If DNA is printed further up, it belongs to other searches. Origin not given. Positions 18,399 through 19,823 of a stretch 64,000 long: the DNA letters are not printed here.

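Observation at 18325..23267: fakA-plsX-degV-(two-lobed GNAT-like)-dedicated ACP operon: possible exogenous fatty-acid activation route feeding an uncharacterised acyltransferase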

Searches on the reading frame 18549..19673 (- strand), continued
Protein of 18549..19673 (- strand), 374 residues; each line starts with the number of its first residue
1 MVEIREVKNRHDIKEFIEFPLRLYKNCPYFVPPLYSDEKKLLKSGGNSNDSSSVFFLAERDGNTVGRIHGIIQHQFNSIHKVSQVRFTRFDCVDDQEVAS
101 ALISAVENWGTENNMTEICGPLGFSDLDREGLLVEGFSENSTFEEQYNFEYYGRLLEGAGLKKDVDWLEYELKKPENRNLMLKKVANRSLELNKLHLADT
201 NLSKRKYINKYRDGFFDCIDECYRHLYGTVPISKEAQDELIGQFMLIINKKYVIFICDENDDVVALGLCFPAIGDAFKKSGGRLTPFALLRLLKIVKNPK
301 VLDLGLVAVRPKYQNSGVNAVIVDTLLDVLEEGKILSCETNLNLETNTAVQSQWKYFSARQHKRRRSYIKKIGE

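Call 62: find_homologous_proteins(query=L044:10001-11119:+, max_evalue=1e-20)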
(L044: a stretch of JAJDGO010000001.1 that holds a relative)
Query L044:10001-11119:+ (373 aa): 7996 proteins with E <= 1e-20 among 8000 candidates; the best 120 are listed.
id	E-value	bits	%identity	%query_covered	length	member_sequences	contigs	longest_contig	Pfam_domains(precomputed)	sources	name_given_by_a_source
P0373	3.8e-253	857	100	100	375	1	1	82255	-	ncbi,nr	ncbi:hypothetical protein LJB98_00405 [Bacteroidales bacterium OttesenSCG-928-M11]|nr:hypothetical p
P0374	2.6e-186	637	73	100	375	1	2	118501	PF00583.32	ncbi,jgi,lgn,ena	jgi:hypothetical protein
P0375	3.2e-185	634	73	100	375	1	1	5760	-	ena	-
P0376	1.2e-184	632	73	100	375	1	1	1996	-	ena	-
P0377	1.3e-184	632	73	100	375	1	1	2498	PF00583.32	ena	-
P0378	8.0e-182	623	71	100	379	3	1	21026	-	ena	-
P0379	2.2e-181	621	71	100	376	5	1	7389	-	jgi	jgi:hypothetical protein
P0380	3.3e-181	621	71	100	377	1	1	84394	-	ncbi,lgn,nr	ncbi:hypothetical protein AGMMS50262_00910 [Bacteroidia bacterium]|nr:hypothetical protein AGMMS5026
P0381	4.0e-181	620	70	100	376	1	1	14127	PF00583.32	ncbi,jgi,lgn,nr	ncbi:MAG: hypothetical protein LBH32_10305 [Dysgonamonadaceae bacterium]|jgi:GNAT superfamily N-acet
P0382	6.2e-181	620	71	100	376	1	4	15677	PF00583.32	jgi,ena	-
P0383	1.1e-180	619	69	100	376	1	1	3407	-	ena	-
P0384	1.2e-180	619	70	100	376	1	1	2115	-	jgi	-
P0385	1.5e-180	618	69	100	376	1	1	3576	PF00583.32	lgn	-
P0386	1.9e-180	618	71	100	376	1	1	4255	PF00583.32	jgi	jgi:GNAT superfamily N-acetyltransferase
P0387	4.0e-180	617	70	100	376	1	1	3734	-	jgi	jgi:GNAT superfamily N-acetyltransferase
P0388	4.1e-180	617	69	100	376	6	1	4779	PF00583.32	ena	-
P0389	6.0e-180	616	70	100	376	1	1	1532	PF00583.32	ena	-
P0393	4.5e-179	614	70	100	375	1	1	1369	PF00583.32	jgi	jgi:GNAT superfamily N-acetyltransferase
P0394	4.8e-179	613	69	100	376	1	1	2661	PF00583.32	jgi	-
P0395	7.2e-179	613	69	100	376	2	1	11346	PF00583.32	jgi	-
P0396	8.1e-179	613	69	100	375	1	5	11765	PF00583.32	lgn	-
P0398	1.7e-178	612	71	100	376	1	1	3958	PF00583.32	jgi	-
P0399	2.0e-178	611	71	100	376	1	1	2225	PF00583.32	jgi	-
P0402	2.7e-178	611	70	100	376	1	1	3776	PF00583.32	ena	-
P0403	3.6e-178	611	68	100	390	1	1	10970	PF00583.32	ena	-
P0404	3.8e-178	610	69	100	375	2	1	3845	PF00583.32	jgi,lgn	jgi:GNAT superfamily N-acetyltransferase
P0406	4.9e-178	610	70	100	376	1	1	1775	PF00583.32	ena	-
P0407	5.6e-178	610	69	100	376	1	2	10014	PF00583.32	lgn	-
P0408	6.5e-178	610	69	100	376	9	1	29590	PF00583.32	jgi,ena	-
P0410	1.4e-177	609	70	100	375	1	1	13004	PF00583.32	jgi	jgi:GNAT superfamily N-acetyltransferase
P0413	4.6e-177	607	69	100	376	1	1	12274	PF00583.32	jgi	-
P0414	5.3e-177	607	70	100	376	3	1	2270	PF00583.32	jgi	jgi:GNAT superfamily N-acetyltransferase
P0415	6.0e-177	607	69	100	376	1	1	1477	PF00583.32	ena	-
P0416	6.7e-177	606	69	100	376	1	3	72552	PF00583.32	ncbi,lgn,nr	ncbi:hypothetical protein FACS189421_01710 [Bacteroidia bacterium]|nr:hypothetical protein FACS18942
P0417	7.1e-177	606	68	100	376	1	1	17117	PF00583.32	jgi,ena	-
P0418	7.6e-177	606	69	100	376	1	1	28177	PF00583.32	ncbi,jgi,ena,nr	ncbi:MAG: hypothetical protein FWF53_07230 [Candidatus Azobacteroides sp.]|nr:hypothetical protein [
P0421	1.7e-176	605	69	100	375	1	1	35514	PF00583.32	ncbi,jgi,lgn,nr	ncbi:MAG: hypothetical protein LBG15_00355 [Dysgonamonadaceae bacterium]|jgi:GNAT superfamily N-acet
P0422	2.3e-176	605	69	100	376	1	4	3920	PF00583.32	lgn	-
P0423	2.5e-176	605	69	99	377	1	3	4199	PF00583.32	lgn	-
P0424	3.5e-176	604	69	100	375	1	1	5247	PF00583.32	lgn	-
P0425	4.0e-176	604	68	100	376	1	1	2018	PF00583.32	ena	-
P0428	4.7e-176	604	69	100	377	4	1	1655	PF00583.32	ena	-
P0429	5.8e-176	603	69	100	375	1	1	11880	PF00583.32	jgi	jgi:GNAT superfamily N-acetyltransferase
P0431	6.4e-176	603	69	100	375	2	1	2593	PF00583.32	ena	-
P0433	7.0e-176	603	68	100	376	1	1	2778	PF00583.32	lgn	-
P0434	8.3e-176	603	69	100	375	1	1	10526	PF00583.32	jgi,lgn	jgi:GNAT superfamily N-acetyltransferase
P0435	9.2e-176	603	69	100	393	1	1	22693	PF00583.32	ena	-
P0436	9.5e-176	603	69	100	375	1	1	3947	PF00583.32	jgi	jgi:GNAT superfamily N-acetyltransferase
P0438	1.1e-175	602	68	100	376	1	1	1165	PF00583.32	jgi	jgi:GNAT superfamily N-acetyltransferase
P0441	1.5e-175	602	69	100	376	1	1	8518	PF00583.32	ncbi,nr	ncbi:hypothetical protein FACS189437_08390 [Bacteroidia bacterium]|nr:hypothetical protein FACS18943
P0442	1.6e-175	602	69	100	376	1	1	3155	PF00583.32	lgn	-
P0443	2.0e-175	602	69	100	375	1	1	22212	PF00583.32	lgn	-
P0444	2.1e-175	602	69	100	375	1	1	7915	PF00583.32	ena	-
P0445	3.0e-175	601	69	100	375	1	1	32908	PF00583.32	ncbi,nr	ncbi:hypothetical protein FACS1894123_03800 [Bacteroidia bacterium]|nr:hypothetical protein FACS1894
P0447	3.4e-175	601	71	100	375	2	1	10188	PF00583.32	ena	-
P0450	4.9e-175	600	69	100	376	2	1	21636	PF00583.32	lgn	-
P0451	5.2e-175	600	68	100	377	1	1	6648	PF00583.32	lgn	-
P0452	5.2e-175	600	69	100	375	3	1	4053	PF00583.32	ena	-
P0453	7.0e-175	600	69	99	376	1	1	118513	PF00583.32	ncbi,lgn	-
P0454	7.0e-175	600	68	100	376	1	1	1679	PF00583.32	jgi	-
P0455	7.5e-175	600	69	100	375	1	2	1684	PF00583.32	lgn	-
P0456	8.4e-175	600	69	100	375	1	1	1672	PF00583.32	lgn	-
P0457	8.4e-175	599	69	100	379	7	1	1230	PF00583.32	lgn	-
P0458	9.2e-175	599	68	100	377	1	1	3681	PF00583.32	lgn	-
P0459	1.0e-174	599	68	100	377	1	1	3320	PF00583.32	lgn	-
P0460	1.1e-174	599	70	100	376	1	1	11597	PF00583.32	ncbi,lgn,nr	ncbi:MAG: hypothetical protein LIO93_04660 [Bacteroidales bacterium]|nr:hypothetical protein [Bacter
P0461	1.1e-174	599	69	100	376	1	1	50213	PF00583.32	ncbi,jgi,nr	ncbi:MAG: hypothetical protein LBP83_01880 [Dysgonamonadaceae bacterium]|jgi:GNAT superfamily N-acet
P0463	1.8e-174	598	68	100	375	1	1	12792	PF00583.32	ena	-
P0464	2.1e-174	598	68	100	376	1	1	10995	PF00583.32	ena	-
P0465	2.1e-174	598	68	100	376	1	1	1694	PF00583.32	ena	-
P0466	2.3e-174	598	68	100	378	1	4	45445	PF00583.32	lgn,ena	-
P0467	2.5e-174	598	69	100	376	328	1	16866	PF00583.32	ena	-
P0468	2.6e-174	598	69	100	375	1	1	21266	PF00583.32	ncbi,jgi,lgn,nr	ncbi:MAG: hypothetical protein LBR49_04015 [Tannerella sp.]|jgi:GNAT superfamily N-acetyltransferase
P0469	3.4e-174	598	69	100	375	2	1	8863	PF00583.32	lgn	-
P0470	3.6e-174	597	68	100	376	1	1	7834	PF00583.32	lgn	-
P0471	3.7e-174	597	69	100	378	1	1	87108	PF00583.32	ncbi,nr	ncbi:GNAT superfamily N-acetyltransferase/ribosomal protein S17E [Dysgonomonadaceae bacterium PH5-43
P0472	3.7e-174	597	69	100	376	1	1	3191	PF00583.32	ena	-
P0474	4.4e-174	597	68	100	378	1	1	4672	PF00583.32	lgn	-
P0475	4.6e-174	597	69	100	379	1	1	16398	PF00583.32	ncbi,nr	ncbi:hypothetical protein LJB84_01625 [Bacteroidales bacterium OttesenSCG-928-J19]|nr:hypothetical p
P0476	4.6e-174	597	69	99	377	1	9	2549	PF00583.32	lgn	-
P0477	4.7e-174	597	68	100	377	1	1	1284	PF00583.32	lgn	-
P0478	5.0e-174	597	68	100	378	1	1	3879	PF00583.32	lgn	-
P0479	5.6e-174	597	69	100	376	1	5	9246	PF00583.32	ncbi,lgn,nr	ncbi:MAG: hypothetical protein LUD46_19435 [Parabacteroides sp.]|nr:hypothetical protein [Parabacter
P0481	6.1e-174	597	69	100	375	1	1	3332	PF00583.32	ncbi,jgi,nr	ncbi:MAG: hypothetical protein LBR13_06675 [Dysgonamonadaceae bacterium]|jgi:GNAT superfamily N-acet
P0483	7.7e-174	596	67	100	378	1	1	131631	PF00583.32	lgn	-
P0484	1.0e-173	596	68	100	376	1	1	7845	PF00583.32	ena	-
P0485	1.0e-173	596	68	100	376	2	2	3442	PF00583.32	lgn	-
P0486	1.0e-173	596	68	100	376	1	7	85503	PF00583.32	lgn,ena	-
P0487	1.1e-173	596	68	100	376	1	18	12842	PF00583.32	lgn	-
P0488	1.1e-173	596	68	100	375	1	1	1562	PF00583.32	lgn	-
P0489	1.3e-173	596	68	100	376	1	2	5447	PF00583.32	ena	-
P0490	1.4e-173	595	68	100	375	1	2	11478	PF00583.32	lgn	-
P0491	1.8e-173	595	69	99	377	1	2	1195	PF00583.32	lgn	-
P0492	1.9e-173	595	68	100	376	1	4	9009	PF00583.32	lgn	-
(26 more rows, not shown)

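Call 67: search_protein_families(library=pfam, alignment_id=A3, max_evalue=0.01)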
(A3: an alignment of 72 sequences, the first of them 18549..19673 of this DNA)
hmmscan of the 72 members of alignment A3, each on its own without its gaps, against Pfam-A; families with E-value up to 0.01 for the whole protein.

A. member 1, window:18549-19673:- (374 aa): 1 family
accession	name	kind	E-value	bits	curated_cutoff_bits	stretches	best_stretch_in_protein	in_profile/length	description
PF00583.31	Acetyltransf_1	-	2.9e-05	24.8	20.7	0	247-340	28-100/116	Acetyltransferase (GNAT) family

B. families by the number of members that match (of 72 scanned): 10 families
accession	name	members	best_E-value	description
PF00583.31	Acetyltransf_1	64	1.8e-12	Acetyltransferase (GNAT) family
PF13508.13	Acetyltransf_7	26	1.1e-05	Acetyltransferase (GNAT) domain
PF13673.13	Acetyltransf_10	8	0.00045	Acetyltransferase (GNAT) domain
PF13480.13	Acetyltransf_6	4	0.0036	Acetyltransferase (GNAT) domain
PF01801.21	Cytomega_gL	2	0.00015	Cytomegalovirus glycoprotein L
PF13527.13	Acetyltransf_9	1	0.00022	Acetyltransferase (GNAT) domain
PF12518.13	DUF3721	1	0.0032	Protein of unknown function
PF14542.12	Acetyltransf_CG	1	0.004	GCN5-related N-acetyl-transferase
PF17013.11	Acetyltransf_15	1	0.0049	Putative acetyl-transferase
PF17418.7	SdpA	1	0.0096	Sporulation delaying protein SdpA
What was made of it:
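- On FemX / MprF-C (aminoacyl-tRNA transferases) and N-myristoyltransferase: There are no Pfam hits (call 67).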

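Call 69: search_protein_families(library=pfam, proteins=[L018:11383-11877:+, L018:11881-12480:+, L018:12488-13552:+, L018:13533-14567:+, L018:14685-15797:+, L018:15869-16372:+, L013:6777-7673:-, L013:7582-8433:+, L033:8833-9972:+], max_evalue=0.0001)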
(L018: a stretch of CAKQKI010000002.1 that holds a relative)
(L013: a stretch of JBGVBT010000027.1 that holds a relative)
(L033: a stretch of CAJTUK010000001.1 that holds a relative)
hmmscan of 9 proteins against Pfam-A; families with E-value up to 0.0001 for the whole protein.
L018:11383-11877:+ (164 aa): 1 family
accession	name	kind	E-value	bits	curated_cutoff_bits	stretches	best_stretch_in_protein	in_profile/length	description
PF02075.23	RuvC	-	1.1e-48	165.3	22.2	1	3-151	1-148/148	Crossover junction endodeoxyribonuclease RuvC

L018:11881-12480:+ (199 aa): 4 families
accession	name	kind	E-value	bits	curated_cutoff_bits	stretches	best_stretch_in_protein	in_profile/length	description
PF01330.27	RuvA_N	-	4.6e-17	62.3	23.6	1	1-61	1-61/61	RuvA N terminal domain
PF14520.12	HHH_5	-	6.4e-16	59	27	1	71-129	1-57/57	Helix-hairpin-helix domain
PF07499.19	RuvA_C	-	1e-07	32.7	24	1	157-197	5-45/47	RuvA, C-terminal domain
PF00633.29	HHH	-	1e-05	25.6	24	0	107-124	11-28/30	Helix-hairpin-helix motif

L018:12488-13552:+ (354 aa): 8 families
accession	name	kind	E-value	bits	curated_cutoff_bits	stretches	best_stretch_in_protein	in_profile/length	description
PF05496.18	RuvB_N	-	2.2e-80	268.4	27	1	30-188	1-159/159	Holliday junction DNA helicase RuvB P-loop domain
PF17864.7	AAA_lid_4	-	1.8e-30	104.9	27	1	191-264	1-74/74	RuvB AAA lid domain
PF05491.19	RuvB_C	-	3.1e-23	82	24.7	1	265-335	1-71/72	RuvB C-terminal winged helix domain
PF00004.35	AAA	-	3e-22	79.9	21.2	1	65-188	1-129/131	ATPase family associated with various cellular activities (AAA)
PF07728.20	AAA_5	-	3.3e-11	43.8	22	1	64-182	1-139/139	AAA domain (dynein-related subfamily)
PF06068.19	TIP49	-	1e-05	25.3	23.8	0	33-93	21-81/347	TIP49 P-loop domain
PF00931.28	NB-ARC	-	3.8e-05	23.5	23.5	0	57-85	12-41/248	NB-ARC domain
PF00910.28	RNA_helicase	-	6.4e-05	23.8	21.5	0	65-128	1-64/105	RNA helicase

L018:13533-14567:+ (344 aa): 1 family
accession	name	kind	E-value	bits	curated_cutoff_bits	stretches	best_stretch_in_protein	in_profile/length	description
PF02547.20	Queuosine_synth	-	7.1e-137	456.3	25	1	8-342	1-321/322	Queuosine biosynthesis protein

L018:14685-15797:+ (370 aa): 1 family
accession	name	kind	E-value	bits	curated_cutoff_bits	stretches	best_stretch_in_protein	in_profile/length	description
PF01702.25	TGT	-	1.6e-157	524.6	26.3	1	16-369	2-356/357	Queuine tRNA-ribosyltransferase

L018:15869-16372:+ (167 aa): 1 family
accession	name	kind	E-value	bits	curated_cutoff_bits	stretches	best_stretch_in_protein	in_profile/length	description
PF02699.20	YajC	-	7.1e-16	58.3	28.2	1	33-108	4-77/78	Preprotein translocase subunit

L013:6777-7673:- (298 aa): 0 families

L013:7582-8433:+ (283 aa): 0 families

L033:8833-9972:+ (379 aa): 0 families
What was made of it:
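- Tried and rejected: Christensenellaceae downstream genes are ruvCAB-queA-tgt-yajC (call 69).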
